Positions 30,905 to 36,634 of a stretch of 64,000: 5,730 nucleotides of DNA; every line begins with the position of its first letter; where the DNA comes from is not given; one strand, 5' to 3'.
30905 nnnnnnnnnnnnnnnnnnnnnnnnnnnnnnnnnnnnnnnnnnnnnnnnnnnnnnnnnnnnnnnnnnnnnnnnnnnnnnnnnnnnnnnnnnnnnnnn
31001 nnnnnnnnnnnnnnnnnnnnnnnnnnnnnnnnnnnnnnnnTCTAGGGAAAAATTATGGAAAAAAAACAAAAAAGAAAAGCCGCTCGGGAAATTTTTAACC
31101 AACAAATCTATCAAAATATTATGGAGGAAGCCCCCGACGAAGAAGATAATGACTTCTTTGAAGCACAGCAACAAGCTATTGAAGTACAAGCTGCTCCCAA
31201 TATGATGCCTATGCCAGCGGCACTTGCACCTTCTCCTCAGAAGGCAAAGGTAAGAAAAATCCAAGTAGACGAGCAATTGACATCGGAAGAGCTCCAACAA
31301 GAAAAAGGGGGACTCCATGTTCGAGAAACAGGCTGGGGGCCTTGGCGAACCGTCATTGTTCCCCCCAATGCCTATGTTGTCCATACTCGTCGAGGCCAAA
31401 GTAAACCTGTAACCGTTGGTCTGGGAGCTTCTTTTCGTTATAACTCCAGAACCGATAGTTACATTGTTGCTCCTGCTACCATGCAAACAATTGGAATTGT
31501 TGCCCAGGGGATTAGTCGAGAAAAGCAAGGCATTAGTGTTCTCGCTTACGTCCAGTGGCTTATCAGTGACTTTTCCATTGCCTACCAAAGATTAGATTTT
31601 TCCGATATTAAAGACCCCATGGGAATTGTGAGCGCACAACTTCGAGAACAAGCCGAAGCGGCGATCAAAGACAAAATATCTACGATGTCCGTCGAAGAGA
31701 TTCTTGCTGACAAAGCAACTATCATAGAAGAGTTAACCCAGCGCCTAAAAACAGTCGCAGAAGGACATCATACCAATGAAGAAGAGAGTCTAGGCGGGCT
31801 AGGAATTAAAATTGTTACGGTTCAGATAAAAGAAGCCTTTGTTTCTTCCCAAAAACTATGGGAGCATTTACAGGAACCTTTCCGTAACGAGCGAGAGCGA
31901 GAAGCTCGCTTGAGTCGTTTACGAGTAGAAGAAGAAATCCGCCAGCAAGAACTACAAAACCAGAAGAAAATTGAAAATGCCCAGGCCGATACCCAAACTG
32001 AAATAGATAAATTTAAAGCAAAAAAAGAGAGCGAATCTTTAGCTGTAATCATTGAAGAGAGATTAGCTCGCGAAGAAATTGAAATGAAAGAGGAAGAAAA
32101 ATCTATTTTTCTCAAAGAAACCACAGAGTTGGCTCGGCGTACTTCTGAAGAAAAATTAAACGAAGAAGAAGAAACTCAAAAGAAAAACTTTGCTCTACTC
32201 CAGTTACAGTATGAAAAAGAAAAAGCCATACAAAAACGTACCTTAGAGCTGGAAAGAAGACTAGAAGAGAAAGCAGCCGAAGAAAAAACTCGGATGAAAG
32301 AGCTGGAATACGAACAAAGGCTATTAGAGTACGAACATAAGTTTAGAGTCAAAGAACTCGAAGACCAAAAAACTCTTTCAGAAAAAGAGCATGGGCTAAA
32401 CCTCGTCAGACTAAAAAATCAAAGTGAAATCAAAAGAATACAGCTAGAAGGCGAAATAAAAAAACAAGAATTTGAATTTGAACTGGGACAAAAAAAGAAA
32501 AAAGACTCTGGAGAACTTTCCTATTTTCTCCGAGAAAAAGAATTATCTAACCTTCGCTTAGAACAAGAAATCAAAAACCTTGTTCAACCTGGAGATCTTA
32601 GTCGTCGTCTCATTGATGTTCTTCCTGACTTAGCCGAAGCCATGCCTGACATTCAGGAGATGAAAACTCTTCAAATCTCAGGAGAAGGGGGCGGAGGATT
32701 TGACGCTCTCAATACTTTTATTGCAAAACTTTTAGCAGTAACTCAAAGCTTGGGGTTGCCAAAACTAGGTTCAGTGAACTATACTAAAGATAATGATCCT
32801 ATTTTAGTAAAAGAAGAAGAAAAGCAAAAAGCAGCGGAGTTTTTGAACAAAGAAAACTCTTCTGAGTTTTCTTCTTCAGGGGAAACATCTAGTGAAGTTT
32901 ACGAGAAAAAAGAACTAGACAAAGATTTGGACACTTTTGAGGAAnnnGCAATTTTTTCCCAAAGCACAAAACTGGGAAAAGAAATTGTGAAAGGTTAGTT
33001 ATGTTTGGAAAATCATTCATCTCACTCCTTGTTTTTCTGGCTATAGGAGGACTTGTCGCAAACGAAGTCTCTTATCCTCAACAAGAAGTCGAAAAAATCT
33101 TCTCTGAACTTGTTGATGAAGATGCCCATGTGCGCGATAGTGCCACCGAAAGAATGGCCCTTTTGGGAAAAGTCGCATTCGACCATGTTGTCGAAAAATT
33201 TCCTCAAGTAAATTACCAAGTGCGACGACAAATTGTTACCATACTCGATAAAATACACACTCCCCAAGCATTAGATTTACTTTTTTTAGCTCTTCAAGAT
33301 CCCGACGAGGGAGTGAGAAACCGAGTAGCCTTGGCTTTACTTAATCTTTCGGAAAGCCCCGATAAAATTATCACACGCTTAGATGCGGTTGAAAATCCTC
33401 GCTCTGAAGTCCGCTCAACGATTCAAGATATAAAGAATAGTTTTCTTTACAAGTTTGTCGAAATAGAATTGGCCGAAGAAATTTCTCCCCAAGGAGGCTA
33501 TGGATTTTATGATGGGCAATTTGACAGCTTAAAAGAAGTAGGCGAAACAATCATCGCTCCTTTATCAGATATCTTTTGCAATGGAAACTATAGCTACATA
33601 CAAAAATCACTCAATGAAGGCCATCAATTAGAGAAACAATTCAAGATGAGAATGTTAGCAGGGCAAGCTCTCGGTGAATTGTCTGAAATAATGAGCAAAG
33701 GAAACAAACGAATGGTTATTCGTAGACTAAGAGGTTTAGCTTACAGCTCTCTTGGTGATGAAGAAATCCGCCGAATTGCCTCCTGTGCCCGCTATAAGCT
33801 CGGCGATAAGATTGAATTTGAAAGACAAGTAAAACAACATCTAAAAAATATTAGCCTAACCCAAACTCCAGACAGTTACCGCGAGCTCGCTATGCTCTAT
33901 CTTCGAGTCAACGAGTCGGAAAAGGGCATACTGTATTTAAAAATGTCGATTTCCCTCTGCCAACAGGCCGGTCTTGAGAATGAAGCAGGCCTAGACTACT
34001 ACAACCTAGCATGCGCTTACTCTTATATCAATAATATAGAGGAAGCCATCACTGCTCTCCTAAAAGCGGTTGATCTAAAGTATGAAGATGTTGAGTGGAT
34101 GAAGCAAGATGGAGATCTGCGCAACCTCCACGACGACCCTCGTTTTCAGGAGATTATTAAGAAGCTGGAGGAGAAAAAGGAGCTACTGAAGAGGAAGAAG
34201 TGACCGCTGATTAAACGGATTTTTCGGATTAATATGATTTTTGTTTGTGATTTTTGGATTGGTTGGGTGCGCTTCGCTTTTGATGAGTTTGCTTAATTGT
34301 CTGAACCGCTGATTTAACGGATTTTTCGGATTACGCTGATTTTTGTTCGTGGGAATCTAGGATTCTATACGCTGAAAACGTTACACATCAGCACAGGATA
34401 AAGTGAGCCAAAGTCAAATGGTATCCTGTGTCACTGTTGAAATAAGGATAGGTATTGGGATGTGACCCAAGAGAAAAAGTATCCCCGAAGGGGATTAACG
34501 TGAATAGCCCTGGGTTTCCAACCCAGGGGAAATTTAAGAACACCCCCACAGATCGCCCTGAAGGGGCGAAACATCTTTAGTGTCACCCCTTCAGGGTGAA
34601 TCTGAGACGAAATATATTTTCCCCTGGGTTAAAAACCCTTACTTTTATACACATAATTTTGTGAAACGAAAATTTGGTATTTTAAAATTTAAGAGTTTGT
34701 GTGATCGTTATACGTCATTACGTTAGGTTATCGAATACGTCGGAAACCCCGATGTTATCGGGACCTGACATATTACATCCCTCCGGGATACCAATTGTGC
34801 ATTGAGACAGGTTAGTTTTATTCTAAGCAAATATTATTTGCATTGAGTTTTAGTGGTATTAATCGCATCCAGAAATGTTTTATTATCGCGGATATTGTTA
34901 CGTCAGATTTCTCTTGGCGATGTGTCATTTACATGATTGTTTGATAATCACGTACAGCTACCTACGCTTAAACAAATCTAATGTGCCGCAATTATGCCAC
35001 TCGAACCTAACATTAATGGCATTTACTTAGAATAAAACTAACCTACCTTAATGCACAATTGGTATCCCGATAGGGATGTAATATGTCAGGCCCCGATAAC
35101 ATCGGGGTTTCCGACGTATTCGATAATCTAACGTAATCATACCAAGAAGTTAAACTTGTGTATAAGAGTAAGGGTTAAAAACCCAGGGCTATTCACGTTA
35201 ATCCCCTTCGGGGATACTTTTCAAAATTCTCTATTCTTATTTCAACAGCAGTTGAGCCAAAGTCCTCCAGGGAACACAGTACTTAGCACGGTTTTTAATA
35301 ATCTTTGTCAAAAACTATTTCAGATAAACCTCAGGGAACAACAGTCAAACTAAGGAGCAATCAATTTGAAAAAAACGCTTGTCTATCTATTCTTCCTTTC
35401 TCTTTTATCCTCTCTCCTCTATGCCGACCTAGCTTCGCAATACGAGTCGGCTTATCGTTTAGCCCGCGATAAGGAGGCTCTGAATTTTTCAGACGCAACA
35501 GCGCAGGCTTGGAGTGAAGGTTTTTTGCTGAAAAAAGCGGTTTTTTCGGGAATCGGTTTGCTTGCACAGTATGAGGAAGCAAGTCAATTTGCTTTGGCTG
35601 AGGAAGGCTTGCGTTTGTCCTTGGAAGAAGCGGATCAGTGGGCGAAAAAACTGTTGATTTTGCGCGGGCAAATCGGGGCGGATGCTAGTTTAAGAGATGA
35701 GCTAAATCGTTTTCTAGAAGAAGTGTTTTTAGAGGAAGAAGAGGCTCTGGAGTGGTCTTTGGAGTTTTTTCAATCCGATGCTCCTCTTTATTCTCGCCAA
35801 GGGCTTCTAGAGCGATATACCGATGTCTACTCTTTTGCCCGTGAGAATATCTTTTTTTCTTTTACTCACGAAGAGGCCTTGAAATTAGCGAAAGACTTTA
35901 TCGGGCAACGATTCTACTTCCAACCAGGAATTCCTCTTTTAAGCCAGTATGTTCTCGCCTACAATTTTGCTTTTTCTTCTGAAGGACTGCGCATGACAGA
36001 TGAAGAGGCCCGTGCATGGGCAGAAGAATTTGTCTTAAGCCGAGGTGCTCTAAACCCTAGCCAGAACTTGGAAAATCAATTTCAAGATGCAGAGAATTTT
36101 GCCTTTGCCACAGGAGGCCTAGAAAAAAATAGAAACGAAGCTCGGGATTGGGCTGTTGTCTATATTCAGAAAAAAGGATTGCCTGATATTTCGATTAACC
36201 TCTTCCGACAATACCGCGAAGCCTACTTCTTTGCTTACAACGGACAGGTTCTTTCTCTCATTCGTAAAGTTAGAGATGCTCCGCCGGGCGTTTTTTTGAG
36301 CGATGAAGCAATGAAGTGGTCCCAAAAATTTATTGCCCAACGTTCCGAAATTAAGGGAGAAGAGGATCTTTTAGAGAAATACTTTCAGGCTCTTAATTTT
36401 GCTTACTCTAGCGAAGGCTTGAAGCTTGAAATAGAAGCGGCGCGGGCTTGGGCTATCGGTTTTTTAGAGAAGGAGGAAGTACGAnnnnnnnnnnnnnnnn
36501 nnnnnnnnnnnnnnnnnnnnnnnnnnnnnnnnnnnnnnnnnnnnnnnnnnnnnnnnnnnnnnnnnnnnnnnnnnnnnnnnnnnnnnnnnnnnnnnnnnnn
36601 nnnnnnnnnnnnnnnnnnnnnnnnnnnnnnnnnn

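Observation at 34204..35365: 1.16-kb noncoding region with tandem repeats and a ~745-bp near-perfect foldback inverted repeat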

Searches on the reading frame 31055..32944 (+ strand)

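Call 26: search_protein_families(library=pfam, proteins=[window:31055-32944:+], max_evalue=0.001)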
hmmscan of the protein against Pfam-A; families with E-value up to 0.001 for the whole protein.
window:31055-32944:+ (630 aa): 2 families
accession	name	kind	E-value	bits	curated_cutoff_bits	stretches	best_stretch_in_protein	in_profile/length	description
PF01145.31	Band_7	-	1.5e-13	51.7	23.6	1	101-290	2-173/176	SPFH domain / Band 7 family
PF02441.25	Flavoprotein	-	0.00067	19.7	22.7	0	115-155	59-83/162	Flavoprotein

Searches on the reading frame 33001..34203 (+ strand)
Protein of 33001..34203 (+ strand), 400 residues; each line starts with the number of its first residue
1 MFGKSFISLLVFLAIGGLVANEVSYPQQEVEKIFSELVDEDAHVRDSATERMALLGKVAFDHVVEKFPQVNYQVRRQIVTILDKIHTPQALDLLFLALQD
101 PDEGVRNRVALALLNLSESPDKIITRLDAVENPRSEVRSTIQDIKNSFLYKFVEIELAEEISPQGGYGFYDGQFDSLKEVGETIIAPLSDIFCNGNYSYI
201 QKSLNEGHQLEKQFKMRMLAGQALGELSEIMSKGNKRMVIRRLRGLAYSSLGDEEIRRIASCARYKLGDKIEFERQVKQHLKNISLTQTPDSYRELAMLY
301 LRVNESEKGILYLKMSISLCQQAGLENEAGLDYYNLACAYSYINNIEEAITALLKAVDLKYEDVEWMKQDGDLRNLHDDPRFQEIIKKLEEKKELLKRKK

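Call 11: find_encoding_contigs(protein=window:33001-34203:+, flank=6000, max_places=10)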
Protein window:33001-34203:+ (400 aa): no gene with exactly this product is on record in the collection.

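Call 17: find_homologous_proteins(query=window:33001-34203:+)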
Query window:33001-34203:+ (400 aa): 10 proteins with E <= 0.001 among 8000 candidates.
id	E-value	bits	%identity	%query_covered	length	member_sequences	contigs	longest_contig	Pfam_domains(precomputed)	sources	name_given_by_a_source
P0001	3.8e-258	874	100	100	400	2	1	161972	PF00515.35,PF13181.13,PF13646.13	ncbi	-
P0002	7.8e-63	231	36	97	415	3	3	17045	PF13431.13,PF00515.35,PF13181.13,PF07719.24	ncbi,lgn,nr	ncbi:MAG: tetratricopeptide repeat protein [Candidatus Brocadiae bacterium]|nr:tetratricopeptide rep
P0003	2.2e-60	223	35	97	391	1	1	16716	PF13431.13,PF00515.35,PF13181.13,PF13646.13,PF07719.24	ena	-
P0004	1.1e-59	221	34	91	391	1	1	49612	PF13431.13,PF00515.35,PF13646.13,PF07719.24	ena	-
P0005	6.6e-57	212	33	94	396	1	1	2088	PF13431.13,PF00515.35,PF13181.13,PF13646.13,PF07719.24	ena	-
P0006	2.8e-56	209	33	96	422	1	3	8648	PF02985.29,PF03130.23,PF13646.13,PF07719.24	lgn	-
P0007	8.7e-51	191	35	94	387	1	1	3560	PF13431.13,PF00515.35,PF13181.13,PF13646.13,PF07719.24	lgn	-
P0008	1.3e-17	82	25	88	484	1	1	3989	PF00514.30,PF02985.29,PF00515.35,PF03130.23,PF13181.13,PF13646.13,PF07719.24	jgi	jgi:HEAT repeat protein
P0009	2.0e-9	55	29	32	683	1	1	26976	PF21581.4,PF12717.14,PF02985.29,PF03130.23,PF13513.13,PF01602.27,PF13646.13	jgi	-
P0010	6.3e-4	37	30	28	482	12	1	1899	PF23271.2,PF12717.14,PF08862.17,PF00514.30,PF26715.1,PF24714.2,PF22646.3,PF12755.14,PF02985.29,PF11838.15,PF25598.2,PF01602.27,PF14663.12,PF21581.4,PF25801.2,PF25757.2,PF25786.1,PF03130.23,PF12348.15,PF20168.5,PF13513.13,PF13646.13,PF23227.2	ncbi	-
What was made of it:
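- Closest known: IS50 / Tn5. Different: The host is an uncultured low-GC lineage whose nearest named relative in the hits is 'Candidatus Brocadiae bacterium' at 36% identity (call 17).
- The source contig (161,972 bp, call 17) was assembled straight through the element. The source is a metagenome-assembled genome (call 17).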

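Call 18: find_encoding_contigs(protein=P0001, flank=10000, max_places=5)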
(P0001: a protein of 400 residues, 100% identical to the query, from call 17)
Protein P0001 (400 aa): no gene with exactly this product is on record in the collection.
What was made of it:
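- Tried and rejected: Exact look-up of the source contig through its proteins failed (calls 11, 18), so the rest of the source genome was never available.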

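Call 19: find_encoding_contigs(protein=P0002, flank=8000, max_places=5)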
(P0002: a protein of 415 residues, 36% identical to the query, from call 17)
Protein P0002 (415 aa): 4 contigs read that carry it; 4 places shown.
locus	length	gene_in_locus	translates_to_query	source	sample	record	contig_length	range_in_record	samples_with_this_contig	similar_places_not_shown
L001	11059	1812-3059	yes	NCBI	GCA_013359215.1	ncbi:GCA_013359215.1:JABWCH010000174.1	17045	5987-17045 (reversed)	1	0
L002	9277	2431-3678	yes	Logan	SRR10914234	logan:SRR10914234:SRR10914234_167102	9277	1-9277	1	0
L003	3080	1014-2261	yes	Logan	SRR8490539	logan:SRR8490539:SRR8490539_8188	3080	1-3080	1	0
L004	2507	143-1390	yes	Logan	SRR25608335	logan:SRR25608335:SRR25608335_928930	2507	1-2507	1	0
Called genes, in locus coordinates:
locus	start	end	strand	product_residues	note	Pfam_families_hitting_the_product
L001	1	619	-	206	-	?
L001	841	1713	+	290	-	PF12728:HTH_17, PF00359:PTS_EIIA_2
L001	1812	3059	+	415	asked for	PF00515:TPR_1 (faint), PF07719:TPR_2 (faint), PF13181:TPR_8 (faint), PF13431:TPR_17 (weak)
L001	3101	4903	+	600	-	PF21033:RMD1-3 (faint), PF12895:ANAPC3 (weak), PF13431:TPR_17 (faint), PF14559:TPR_19 (faint), PF00515:TPR_1 (weak), PF07719:TPR_2 (weak), PF13181:TPR_8 (weak), PF13424:TPR_12 (weak), +5 more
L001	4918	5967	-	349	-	PF01757:Acyl_transf_3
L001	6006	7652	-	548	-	-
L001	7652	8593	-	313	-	PF00005:ABC_tran, PF13304:AAA_21, PF13732:DrrA1-3_C (weak)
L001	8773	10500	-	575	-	-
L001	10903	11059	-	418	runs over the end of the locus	PF00464:SHMT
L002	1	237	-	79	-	?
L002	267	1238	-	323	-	-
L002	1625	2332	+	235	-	PF12728:HTH_17, PF00359:PTS_EIIA_2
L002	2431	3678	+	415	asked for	PF00515:TPR_1 (faint), PF07719:TPR_2 (faint), PF13181:TPR_8 (faint), PF13431:TPR_17 (weak)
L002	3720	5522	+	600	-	PF21033:RMD1-3 (faint), PF12895:ANAPC3 (weak), PF13431:TPR_17 (faint), PF14559:TPR_19 (faint), PF00515:TPR_1 (weak), PF07719:TPR_2 (weak), PF13181:TPR_8 (weak), PF13424:TPR_12 (weak), +5 more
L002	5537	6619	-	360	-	PF01757:Acyl_transf_3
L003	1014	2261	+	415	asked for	PF00515:TPR_1 (faint), PF07719:TPR_2 (faint), PF13181:TPR_8 (faint), PF13431:TPR_17 (weak)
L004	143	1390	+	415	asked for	PF00515:TPR_1 (faint), PF07719:TPR_2 (faint), PF13181:TPR_8 (faint), PF13431:TPR_17 (weak)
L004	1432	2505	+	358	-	?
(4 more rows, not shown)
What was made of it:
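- Tried and rejected: Orthologous loci of the upstream gene at 36% identity (L001-L004) have lost the gene order and were uninformative (call 19).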

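Call 26: search_protein_families(library=pfam, proteins=[window:33001-34200:+], max_evalue=0.001)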
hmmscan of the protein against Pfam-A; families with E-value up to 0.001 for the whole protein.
window:33001-34200:+ (400 aa): 7 families
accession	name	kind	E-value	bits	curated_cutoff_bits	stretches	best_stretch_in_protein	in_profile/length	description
PF13646.12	HEAT_2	-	3.9e-09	37.1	27.7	1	71-140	13-82/88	HEAT repeats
PF13181.12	TPR_8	-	9.3e-06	25.9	25.7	1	333-360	4-31/34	Tetratricopeptide repeat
PF00515.34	TPR_1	-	1.5e-05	25.1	27.8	0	333-359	4-30/34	Tetratricopeptide repeat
PF13424.12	TPR_12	-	0.00023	21.7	30.1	1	291-360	4-75/77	Tetratricopeptide repeat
PF02985.28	HEAT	-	0.00024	21.5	23.5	0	91-118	2-29/31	HEAT repeat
PF07719.23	TPR_2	-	0.00044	20.6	27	0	333-360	4-31/34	Tetratricopeptide repeat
PF13513.12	HEAT_EZ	-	0.00067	20.6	27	0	84-113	23-52/55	HEAT-like repeat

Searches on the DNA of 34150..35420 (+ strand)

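Call 24: search_rna_families(source=window, start=34150, end=35420, threshold=evalue, max_evalue=10)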
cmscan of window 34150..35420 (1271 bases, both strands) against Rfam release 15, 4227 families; matches with E-value up to 10: 8.
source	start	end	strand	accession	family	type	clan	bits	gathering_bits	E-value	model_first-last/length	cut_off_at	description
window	34551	34601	-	RF00695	MIR398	Gene; miRNA;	-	22.1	55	0.037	1-109/109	no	MIR398 microRNA precursor family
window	34520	34630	+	RF03760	mir-2041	Gene; miRNA;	-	20.5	70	0.64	1-68/68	no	mir-2041 microRNA precursor family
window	34520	34630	-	RF03760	mir-2041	Gene; miRNA;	-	19.9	70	0.9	1-68/68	no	mir-2041 microRNA precursor family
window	34765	34789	+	RF01687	Acido-Lenti-1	Gene; sRNA;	-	16.5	37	0.68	21-45/46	no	Acido-Lenti-1 RNA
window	34276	34340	+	RF01150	sR11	Gene; snRNA; snoRNA; CD-box;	-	16.2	39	3.6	1-57/57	no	Small nucleolar RNA sR11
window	34555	34597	-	RF01843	neisseria_FSE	Cis-reg; frameshift_element;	-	15.8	50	3.5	1-40/40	no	neiserria ribosomal frameshift element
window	34555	34577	-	RF01687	Acido-Lenti-1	Gene; sRNA;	-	14.6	37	2.2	23-45/46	no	Acido-Lenti-1 RNA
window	34555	34597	+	RF01843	neisseria_FSE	Cis-reg; frameshift_element;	-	14.5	50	8.7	1-40/40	no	neiserria ribosomal frameshift element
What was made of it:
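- On Described structured RNA family (Rfam 15): The best sub-threshold hit in the spacer is 22 bits against a cut-off of 55 (call 24).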

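Call 27: search_dna_similar(query=window:34204-35365:+, collection=phages, mode=distant, max_evalue=0.01)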
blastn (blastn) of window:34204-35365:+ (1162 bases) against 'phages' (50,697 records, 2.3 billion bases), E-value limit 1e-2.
No match.

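Call 28: search_dna_similar(query=window:34204-35365:+, collection=plasmids, mode=distant, max_evalue=0.01)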
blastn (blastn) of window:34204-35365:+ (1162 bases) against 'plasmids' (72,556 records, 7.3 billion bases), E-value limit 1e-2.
No match.
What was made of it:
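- Tried and rejected: BLASTN of the spacer against phage and plasmid collections gave no match (calls 27, 28).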

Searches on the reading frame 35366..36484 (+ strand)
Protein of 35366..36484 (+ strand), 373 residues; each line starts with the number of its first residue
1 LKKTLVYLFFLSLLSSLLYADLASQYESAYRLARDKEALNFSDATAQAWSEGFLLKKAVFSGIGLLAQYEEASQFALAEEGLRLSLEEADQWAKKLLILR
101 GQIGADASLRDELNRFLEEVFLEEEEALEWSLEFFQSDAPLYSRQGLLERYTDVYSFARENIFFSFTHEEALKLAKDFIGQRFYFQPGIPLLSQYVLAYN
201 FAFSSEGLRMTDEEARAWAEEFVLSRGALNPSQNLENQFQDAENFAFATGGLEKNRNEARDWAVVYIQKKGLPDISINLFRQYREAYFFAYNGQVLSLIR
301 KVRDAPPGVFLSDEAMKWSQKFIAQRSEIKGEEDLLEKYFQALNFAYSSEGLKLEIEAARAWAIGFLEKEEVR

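Call 26: search_protein_families(library=pfam, proteins=[window:35366-36484:+], max_evalue=0.001)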
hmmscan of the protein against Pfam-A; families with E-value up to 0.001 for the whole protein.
window:35366-36484:+ (373 aa): 0 families

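Call 32: find_homologous_proteins(query=window:35366-36484:+)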
Query window:35366-36484:+ (373 aa): 3 proteins with E <= 0.001 among 8000 candidates.
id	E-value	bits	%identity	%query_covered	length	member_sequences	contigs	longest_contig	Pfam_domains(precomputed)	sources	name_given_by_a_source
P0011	6.9e-236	800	100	100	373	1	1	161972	-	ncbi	-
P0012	1.3e-204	697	88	99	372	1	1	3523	-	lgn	-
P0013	1.2e-65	240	38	97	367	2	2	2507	-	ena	-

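Call 33: find_encoding_contigs(protein=P0012, flank=10000, max_places=10)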
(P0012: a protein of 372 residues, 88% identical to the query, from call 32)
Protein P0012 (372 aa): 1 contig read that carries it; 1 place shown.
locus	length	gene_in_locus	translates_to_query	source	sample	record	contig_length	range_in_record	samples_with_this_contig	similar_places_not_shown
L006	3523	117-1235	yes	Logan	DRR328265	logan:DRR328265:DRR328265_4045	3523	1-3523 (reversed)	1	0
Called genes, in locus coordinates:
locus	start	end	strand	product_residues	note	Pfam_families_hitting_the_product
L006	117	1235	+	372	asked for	-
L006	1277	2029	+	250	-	PF03781:FGE-sulfatase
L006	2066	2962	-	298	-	PF00069:Pkinase, PF07714:PK_Tyr_Ser-Thr, PF01163:RIO1, PF01636:APH (faint), PF14531:Kinase-like, PF17667:Pkinase_fungal (weak)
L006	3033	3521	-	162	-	?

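Call 34: find_encoding_contigs(protein=P0013, flank=10000, max_places=10)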
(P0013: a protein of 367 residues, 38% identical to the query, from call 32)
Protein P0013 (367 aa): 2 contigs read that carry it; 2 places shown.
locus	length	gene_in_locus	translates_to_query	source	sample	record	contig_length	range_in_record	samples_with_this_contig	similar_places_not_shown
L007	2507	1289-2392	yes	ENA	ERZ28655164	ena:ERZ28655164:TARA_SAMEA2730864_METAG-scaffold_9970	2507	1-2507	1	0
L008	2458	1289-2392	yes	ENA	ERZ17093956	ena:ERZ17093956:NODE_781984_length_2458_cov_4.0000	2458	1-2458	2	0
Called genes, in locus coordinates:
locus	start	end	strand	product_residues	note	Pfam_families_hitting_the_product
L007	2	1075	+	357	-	?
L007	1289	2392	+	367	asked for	-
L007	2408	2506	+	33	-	?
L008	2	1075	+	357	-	?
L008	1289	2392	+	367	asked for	-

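Call 41: find_related_loci(query=A2, collection=metagenome_contigs, flank=10000)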
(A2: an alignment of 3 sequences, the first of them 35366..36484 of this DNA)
Query A2 (373 aa) in metagenome_contigs; peptide patterns used: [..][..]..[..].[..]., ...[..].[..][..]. (x = any residue, [..] = any of these).
340 stretches matched a pattern, but none encodes a relative of the query by tblastn (E <= 1e-3).
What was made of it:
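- Tried and rejected: Protein-guided search of JGI metagenomes for the downstream gene: none (call 41).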

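Call 73: search_protein_families(library=ncbifam, proteins=[window:35366-36484:+], max_evalue=0.01)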
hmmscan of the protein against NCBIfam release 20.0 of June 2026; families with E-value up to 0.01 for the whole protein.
window:35366-36484:+ (373 aa): 0 families
